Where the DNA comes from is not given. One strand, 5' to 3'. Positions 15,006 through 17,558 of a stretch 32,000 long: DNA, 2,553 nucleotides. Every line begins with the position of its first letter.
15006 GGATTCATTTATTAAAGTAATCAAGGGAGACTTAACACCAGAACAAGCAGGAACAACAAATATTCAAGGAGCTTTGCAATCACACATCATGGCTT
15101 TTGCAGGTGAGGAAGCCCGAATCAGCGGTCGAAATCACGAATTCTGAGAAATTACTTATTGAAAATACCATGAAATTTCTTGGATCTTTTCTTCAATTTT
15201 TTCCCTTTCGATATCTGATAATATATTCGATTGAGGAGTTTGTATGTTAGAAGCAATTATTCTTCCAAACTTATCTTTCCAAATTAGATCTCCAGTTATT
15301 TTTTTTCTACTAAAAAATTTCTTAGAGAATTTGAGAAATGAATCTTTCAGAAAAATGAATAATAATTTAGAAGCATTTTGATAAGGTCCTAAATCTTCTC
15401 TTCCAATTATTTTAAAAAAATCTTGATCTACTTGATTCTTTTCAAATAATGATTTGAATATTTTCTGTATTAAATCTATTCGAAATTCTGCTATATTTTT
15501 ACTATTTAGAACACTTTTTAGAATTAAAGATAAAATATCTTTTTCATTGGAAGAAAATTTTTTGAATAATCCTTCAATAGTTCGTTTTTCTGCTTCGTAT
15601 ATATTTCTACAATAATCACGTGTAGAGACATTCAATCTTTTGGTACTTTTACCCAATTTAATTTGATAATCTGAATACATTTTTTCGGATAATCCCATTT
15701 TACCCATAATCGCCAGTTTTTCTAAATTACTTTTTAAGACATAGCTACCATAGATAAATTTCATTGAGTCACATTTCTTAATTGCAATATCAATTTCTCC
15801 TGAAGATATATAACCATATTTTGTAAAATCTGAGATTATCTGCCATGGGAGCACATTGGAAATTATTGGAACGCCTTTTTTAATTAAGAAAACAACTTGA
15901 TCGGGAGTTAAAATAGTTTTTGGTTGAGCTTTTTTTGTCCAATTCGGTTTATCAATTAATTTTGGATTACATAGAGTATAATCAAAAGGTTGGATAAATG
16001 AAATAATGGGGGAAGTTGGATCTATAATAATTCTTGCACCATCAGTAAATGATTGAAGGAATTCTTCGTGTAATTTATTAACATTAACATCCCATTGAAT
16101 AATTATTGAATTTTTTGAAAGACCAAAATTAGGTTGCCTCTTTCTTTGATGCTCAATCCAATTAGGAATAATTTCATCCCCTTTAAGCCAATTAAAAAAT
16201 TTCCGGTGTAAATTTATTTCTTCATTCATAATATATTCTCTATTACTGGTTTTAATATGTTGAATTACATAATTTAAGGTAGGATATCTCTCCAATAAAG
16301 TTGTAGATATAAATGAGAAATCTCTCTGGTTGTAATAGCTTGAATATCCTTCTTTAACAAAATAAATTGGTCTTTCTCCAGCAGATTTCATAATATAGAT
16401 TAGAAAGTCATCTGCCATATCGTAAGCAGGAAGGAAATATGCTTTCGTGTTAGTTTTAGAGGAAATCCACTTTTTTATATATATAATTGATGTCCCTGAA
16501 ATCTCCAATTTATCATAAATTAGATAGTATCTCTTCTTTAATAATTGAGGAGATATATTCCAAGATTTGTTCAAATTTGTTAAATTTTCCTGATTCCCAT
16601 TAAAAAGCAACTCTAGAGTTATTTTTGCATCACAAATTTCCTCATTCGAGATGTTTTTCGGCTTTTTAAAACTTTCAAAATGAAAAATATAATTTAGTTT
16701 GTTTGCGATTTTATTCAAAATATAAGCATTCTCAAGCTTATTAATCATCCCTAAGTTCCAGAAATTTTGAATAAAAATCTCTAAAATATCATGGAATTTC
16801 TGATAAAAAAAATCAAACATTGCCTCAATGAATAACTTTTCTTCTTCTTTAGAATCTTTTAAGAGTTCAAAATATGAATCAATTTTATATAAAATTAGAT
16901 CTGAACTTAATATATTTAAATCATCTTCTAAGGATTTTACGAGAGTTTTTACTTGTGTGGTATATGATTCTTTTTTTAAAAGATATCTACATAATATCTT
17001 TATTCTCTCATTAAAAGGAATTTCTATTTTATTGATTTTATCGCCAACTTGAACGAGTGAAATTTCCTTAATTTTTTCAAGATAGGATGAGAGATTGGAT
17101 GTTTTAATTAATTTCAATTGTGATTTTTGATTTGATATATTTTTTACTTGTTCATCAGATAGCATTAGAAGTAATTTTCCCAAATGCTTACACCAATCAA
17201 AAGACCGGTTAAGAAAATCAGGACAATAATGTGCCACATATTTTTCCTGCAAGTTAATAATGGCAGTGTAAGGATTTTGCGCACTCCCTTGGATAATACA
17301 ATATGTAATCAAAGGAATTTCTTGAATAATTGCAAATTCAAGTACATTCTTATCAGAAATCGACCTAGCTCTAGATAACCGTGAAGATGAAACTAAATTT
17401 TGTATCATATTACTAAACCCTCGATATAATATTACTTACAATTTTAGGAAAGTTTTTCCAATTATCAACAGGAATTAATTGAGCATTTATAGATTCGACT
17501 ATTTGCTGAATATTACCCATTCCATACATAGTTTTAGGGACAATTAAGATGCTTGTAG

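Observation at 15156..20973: Compact MoxR AAA+ / 858-aa helical-vWA fusion / 750-aa SWIM-zinc-finger operon: candidate uncharacterised archaeal NTP-driven system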

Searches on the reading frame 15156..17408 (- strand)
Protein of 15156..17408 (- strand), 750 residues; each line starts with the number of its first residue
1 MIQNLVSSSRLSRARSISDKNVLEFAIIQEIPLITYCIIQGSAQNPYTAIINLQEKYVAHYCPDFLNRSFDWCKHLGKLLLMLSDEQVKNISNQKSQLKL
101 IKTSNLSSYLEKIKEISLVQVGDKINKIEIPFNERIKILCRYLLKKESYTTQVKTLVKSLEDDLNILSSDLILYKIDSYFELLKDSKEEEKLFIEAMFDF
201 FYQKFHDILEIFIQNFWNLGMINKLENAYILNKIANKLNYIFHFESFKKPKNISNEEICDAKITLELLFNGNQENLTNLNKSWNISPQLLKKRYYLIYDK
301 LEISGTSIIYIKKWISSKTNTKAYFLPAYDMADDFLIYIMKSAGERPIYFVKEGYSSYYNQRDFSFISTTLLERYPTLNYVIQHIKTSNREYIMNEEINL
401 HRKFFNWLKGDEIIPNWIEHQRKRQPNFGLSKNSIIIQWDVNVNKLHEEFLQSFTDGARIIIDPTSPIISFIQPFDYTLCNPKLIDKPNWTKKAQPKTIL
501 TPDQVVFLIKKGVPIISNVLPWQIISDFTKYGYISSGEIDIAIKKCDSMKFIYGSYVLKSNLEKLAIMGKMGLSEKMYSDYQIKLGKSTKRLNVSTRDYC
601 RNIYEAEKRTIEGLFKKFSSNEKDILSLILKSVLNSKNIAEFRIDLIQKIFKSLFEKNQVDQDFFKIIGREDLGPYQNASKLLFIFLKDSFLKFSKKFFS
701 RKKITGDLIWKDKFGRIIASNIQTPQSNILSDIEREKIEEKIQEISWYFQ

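Call 3: search_protein_families(library=pfam, proteins=[window:15156-17408:-], max_evalue=1)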
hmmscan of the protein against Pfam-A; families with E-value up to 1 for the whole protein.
window:15156-17408:- (750 aa): 1 family
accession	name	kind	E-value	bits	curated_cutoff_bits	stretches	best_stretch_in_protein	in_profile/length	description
PF07395.17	Mig-14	-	0.019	14.8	22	1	533-657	21-150/264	Mig-14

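Call 4: search_protein_families(library=padloc, proteins=[window:15156-17408:-], max_evalue=1)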
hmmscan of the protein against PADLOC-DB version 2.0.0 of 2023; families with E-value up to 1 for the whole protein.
window:15156-17408:- (750 aa): 0 families

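Call 5: search_protein_families(library=ncbifam, proteins=[window:15156-17408:-], max_evalue=1)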
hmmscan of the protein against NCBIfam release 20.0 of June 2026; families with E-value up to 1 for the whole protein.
window:15156-17408:- (750 aa): 0 families

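Call 6: find_homologous_proteins(query=window:15156-17408:-)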
Query window:15156-17408:- (750 aa): 8 proteins with E <= 0.001 among 8000 candidates.
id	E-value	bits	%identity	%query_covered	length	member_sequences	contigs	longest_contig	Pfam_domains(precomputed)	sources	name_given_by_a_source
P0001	0.0e+0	1662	100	100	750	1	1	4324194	-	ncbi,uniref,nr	ncbi:hypothetical protein DSAG12_03206 [Promethearchaeum syntrophicum]|uniref:Uncharacterized protei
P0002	0.0e+0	1189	72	100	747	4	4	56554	-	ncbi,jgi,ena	ncbi:MAG: hypothetical protein ACTSWX_02715 [Promethearchaeota archaeon]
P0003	8.8e-142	492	33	99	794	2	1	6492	-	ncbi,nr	ncbi:MAG TPA: hypothetical protein VKM55_19255 [Candidatus Lokiarchaeia archaeon]|nr:hypothetical pr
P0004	9.5e-129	449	33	99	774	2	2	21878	-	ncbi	-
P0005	2.4e-127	444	33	100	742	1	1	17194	-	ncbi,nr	ncbi:hypothetical protein EU528_08295 [Candidatus Thorarchaeota archaeon]|nr:MAG: hypothetical prote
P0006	4.0e-121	424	35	86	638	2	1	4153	-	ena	-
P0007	1.6e-118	415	32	100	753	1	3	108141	-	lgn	-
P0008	7.5e-82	294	38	55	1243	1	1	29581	PF02985.29,PF03130.23,PF13513.13,PF13646.13,PF23227.2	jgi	jgi:HEAT repeat protein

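Call 8: find_encoding_contigs(protein=P0007, flank=8000, max_places=3)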
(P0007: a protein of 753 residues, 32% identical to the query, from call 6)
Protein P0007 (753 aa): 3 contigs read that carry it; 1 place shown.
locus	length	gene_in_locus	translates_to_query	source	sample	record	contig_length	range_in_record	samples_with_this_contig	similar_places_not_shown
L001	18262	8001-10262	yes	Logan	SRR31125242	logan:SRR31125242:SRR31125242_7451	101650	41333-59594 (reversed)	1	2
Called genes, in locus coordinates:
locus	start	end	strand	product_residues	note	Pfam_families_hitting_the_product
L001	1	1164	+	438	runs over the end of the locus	PF01120:Alpha_L_fucos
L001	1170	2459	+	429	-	-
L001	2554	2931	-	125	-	-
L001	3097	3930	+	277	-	-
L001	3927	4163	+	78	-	-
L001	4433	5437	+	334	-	PF01078:Mg_chelatase (faint), PF00004:AAA (weak), PF07726:AAA_3, PF07728:AAA_5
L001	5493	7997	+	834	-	PF05762:VWA_CoxE, PF00092:VWA, PF13519:VWA_2, PF13768:VWA_3 (weak)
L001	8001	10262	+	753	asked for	-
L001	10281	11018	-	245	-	PF00117:GATase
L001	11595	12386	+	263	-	PF03692:CxxCxxCC (weak)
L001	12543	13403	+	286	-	PF12849:PBP_like_2, PF13531:SBP_bac_11 (faint), PF12727:PBP_like (weak)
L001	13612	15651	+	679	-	PF00528:BPD_transp_1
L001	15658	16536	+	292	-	PF20703:nSTAND1 (weak), PF00005:ABC_tran, PF02463:SMC_N (faint), PF13304:AAA_21 (faint)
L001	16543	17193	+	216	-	PF01895:PhoU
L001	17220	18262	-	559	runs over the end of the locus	PF02811:PHP (weak)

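Call 9: find_encoding_contigs(protein=P0005, flank=8000, max_places=3)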
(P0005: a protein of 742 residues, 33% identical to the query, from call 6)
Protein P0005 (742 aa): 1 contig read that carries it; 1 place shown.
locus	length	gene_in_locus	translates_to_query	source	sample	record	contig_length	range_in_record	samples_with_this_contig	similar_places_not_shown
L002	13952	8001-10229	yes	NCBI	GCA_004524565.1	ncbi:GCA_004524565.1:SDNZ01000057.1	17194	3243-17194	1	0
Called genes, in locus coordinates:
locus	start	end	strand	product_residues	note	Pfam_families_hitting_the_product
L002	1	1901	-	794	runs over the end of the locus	PF02687:FtsX, PF12704:MacB_PCD (weak), PF02687:FtsX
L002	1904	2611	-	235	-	PF00005:ABC_tran, PF02463:SMC_N, PF13304:AAA_21 (faint)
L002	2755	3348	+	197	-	PF01022:HTH_5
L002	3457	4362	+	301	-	PF00583:Acetyltransf_1, PF13673:Acetyltransf_10 (weak), PF13508:Acetyltransf_7, PF08445:FR47 (faint), PF14542:Acetyltransf_CG (faint), PF00583:Acetyltransf_1, PF13508:Acetyltransf_7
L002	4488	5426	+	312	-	PF20030:bpMoxR (weak), PF01078:Mg_chelatase (faint), PF00004:AAA (weak), PF07726:AAA_3, PF07728:AAA_5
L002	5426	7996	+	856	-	PF13768:VWA_3 (faint), PF05762:VWA_CoxE (faint), PF00092:VWA, PF13519:VWA_2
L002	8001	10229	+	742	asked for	-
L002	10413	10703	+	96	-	PF01155:HypA (faint), PF10571:UPF0547 (faint), PF18912:DZR_2 (faint), PF12773:DZR (weak), PF13240:Zn_Ribbon_1 (faint), PF12773:DZR (weak)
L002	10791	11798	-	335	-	-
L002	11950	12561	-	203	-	PF04140:ICMT, PF04191:PEMT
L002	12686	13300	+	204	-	PF00440:TetR_N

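Call 10: find_encoding_contigs(protein=P0004, flank=8000, max_places=3)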
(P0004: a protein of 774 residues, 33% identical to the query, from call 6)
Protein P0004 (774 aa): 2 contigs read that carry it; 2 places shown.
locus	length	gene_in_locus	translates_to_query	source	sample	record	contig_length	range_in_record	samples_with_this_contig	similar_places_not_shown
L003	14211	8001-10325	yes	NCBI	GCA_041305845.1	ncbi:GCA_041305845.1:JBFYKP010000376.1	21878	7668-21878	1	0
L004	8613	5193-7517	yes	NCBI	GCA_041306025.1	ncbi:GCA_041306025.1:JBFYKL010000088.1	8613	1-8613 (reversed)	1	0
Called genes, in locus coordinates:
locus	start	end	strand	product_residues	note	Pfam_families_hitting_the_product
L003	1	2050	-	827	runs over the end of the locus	PF02065:Melibiase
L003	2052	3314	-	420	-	PF02771:Acyl-CoA_dh_N, PF02770:Acyl-CoA_dh_M, PF00441:Acyl-CoA_dh_1, PF08028:Acyl-CoA_dh_2, PF22924:ACOX_C_alpha1 (weak)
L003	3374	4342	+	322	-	PF01555:N6_N4_Mtase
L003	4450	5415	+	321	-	PF01078:Mg_chelatase (faint), PF00004:AAA (faint), PF07726:AAA_3, PF07728:AAA_5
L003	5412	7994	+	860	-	PF00092:VWA (weak), PF13519:VWA_2, PF25045:vWA_Ro60 (faint)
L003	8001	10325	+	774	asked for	-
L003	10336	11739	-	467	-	PF01565:FAD_binding_4, PF02913:FAD-oxidase_C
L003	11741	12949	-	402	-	PF01012:ETF, PF00766:ETF_alpha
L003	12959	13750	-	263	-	PF01012:ETF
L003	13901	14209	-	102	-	?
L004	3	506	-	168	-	?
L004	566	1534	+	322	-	PF01555:N6_N4_Mtase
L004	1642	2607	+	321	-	PF01078:Mg_chelatase (faint), PF00004:AAA (faint), PF07726:AAA_3, PF07728:AAA_5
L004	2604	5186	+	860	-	PF00092:VWA (weak), PF13519:VWA_2, PF25045:vWA_Ro60 (faint)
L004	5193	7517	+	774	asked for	-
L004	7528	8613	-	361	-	?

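Call 11: find_encoding_contigs(protein=P0008, flank=8000, max_places=3)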
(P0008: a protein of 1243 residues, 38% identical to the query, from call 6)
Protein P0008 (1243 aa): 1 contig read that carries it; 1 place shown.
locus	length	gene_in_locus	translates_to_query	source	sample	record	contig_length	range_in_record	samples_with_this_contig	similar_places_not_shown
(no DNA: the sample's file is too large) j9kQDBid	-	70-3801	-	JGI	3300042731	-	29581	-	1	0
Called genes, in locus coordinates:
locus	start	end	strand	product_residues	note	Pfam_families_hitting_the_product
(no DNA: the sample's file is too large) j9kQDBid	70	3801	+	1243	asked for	PF02985:HEAT (faint), PF03130:HEAT_PBS (faint), PF13513:HEAT_EZ (faint), PF13646:HEAT_2, PF23227:HEAT_MROH2B_C (faint), PF13646:HEAT_2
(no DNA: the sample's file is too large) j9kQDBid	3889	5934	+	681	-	PF23226:Exo_endo_phos_PGAP2IP, PF03372:Exo_endo_phos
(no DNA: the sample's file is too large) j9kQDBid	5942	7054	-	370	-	-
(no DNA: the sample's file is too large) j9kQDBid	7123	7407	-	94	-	-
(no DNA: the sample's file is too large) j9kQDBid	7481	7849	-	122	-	-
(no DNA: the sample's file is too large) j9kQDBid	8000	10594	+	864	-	PF00082:Peptidase_S8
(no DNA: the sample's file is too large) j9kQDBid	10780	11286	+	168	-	-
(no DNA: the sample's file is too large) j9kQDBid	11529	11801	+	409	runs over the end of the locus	PF07995:GSDH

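Call 24: search_protein_families(library=pfam, alignment_id=A1, max_evalue=10)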
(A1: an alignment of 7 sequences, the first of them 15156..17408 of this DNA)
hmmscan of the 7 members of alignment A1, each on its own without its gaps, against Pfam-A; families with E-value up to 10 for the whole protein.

A. member 1, window:15156-17408:- (750 aa): 1 family
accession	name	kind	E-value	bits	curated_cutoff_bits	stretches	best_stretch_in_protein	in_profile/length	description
PF07395.17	Mig-14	-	0.019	14.8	22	1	533-657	21-150/264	Mig-14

B. families by the number of members that match (of 7 scanned): 9 families
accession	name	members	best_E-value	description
PF04434.22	SWIM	1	0.0034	SWIM zinc finger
PF24643.1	DUF7637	1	0.012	Domain of unknown function (DUF7637)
PF07395.17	Mig-14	1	0.019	Mig-14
PF05046.19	Img2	1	0.087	Mitochondrial large subunit ribosomal protein (Img2)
PF00210.30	Ferritin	1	0.14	Ferritin-like domain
PF18222.6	PilN_bio_d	1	0.17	PilN biogenesis protein dimerization domain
PF16056.10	DUF4799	1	0.17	Domain of unknown function (DUF4799)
PF12486.13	VasL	1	0.18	Type VI secretion system, EvfB, or VasL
PF21632.3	MOV-10_N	1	0.62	Helicase MOV-10, N-terminal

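Call 28: search_solved_structures(query=A1, max_evalue=10)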
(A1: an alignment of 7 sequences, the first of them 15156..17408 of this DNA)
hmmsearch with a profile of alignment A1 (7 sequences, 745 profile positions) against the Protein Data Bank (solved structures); distinct sequences matched with E-value up to 10: 3.
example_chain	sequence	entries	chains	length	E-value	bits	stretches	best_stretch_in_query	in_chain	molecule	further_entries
7wmp_m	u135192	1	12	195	0.073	14.4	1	653-728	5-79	Adaptor protein gp12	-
2lse_A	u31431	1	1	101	0.33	12.2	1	130-199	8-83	Four Helix Bundle Protein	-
8arf_B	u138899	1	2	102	0.54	11.5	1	82-167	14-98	Protein Spindly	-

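Call 39: predict_structure(alignment_id=A1)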
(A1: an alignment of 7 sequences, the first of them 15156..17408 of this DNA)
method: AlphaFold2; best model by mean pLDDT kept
length: 750 residues; sequences in the alignment: 7
mean_pLDDT: 71.2   pTM: 0.41
mean pLDDT of the five models: 71.2, 69.6, 68.3, 66.7, 66.1
residues with pLDDT >= 90: 54; 70-90: 396; 50-70: 189; < 50: 111
segments of 3 or more residues with pLDDT < 50: 303-305, 322-331, 333-335, 343-360, 410-429, 439-457, 518-537, 550-555
pLDDT, mean of each block of 10 residues (from residue 1): 81 86 84 87 75 90 69 86 90 87 81 76 54 76 73 79 76 83 83 87 90 85 87 89 79 82 91 83 83 80 64 82 42 50 42 39 61 60 58 62 51 36 43 49 37 46 61 52 56 58 58 51 42 49 56 48 55 77 84 83 79 83 90 90 90 83 80 74 85 86 78 81 72 84 83
secondary structure, 60 per line:
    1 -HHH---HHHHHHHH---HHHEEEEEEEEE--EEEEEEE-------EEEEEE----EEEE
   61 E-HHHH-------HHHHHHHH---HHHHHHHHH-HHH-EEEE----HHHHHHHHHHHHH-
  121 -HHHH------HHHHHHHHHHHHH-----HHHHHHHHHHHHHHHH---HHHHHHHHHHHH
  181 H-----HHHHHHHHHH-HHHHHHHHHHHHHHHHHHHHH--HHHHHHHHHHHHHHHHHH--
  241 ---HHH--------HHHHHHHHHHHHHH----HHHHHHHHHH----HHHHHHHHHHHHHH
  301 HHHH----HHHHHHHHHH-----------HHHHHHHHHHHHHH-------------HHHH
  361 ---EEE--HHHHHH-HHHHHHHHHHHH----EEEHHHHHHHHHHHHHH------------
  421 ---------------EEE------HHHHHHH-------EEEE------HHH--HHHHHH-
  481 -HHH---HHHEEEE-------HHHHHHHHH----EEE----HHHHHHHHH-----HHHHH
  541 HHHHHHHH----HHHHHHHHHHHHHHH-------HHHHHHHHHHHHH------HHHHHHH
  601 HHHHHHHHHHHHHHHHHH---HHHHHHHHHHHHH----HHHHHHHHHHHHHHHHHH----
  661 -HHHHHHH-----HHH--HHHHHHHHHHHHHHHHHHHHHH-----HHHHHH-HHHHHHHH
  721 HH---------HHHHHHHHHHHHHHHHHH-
elements in order (helices of 4 or more, strands of 3 or more residues): H8-15 E22-30 E33-39 E47-52 E57-61 H63-66 H74-81 H85-93 E99-102 H107-119 H122-125 H132-144 H150-165 H169-181 H187-196 H198-218 H221-238 H255-268 H273-282 H287-304 H309-318 H330-343 H357-360 E364-366 H369-374 H376-387 E392-394 H395-408 E436-438 H445-451 E459-462 H474-479 E491-494 H502-510 E515-517 H522-530 H536-548 H553-567 H575-587 H594-618 H622-634 H639-656 H662-668 H679-700 H706-711 H713-722 H732-749

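Call 40: search_protein_representatives(alignment_id=A1)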
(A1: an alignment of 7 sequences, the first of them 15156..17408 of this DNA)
Query: 7 sequences, 745 profile positions. Proteins with E-value up to 0.001 (for the whole library): 122; up to 1e-10: 53; up to 1e-30: 34. The best 122 are listed.
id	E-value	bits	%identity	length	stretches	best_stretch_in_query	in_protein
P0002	0.0e+00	1163.9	-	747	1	1-745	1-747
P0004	0.0e+00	1089.9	-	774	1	3-744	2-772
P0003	0.0e+00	1082.3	-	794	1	2-742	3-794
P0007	0.0e+00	1041.3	-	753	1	1-744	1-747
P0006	1.8e-288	975.2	-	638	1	1-641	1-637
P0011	1.9e-288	975.2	-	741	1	1-744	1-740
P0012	2.0e-224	763.5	-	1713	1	1-741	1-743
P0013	4.8e-212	722.5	-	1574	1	1-736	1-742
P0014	2.6e-210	716.8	-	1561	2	5-740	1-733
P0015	1.4e-194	664.9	-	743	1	2-744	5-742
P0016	3.0e-193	660.4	-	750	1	5-744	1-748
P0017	4.6e-185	633.3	-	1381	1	1-736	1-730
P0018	1.5e-173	595.3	-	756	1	3-741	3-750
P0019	1.7e-172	591.8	-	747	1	2-739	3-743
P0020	2.1e-170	584.8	-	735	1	2-741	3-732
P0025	2.0e-138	479.2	-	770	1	10-699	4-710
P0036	2.8e-37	144.7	-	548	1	289-560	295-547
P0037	1.4e-36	142.4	-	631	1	304-642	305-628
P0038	1.4e-33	132.5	-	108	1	3-94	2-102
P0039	5.1e-31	124.0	-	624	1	303-633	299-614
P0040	2.1e-28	115.4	-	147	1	4-95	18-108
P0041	5.6e-24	100.8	-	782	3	6-110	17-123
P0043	2.1e-22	95.5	-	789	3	3-190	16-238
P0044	3.1e-22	95.0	-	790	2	3-334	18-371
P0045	2.0e-21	92.3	-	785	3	3-238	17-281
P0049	3.4e-17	78.3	-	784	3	428-554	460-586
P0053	2.7e-14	68.8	-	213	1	2-93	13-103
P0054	2.6e-13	65.5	-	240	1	4-106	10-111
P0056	2.8e-11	58.8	-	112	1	2-87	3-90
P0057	3.9e-11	58.3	-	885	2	4-133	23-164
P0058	9.2e-11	57.1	-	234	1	4-93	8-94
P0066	3.9e-08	48.4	-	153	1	6-91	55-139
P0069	6.9e-08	47.6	-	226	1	2-90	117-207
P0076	4.9e-07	44.7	-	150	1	5-87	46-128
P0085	4.9e-06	41.4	-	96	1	10-93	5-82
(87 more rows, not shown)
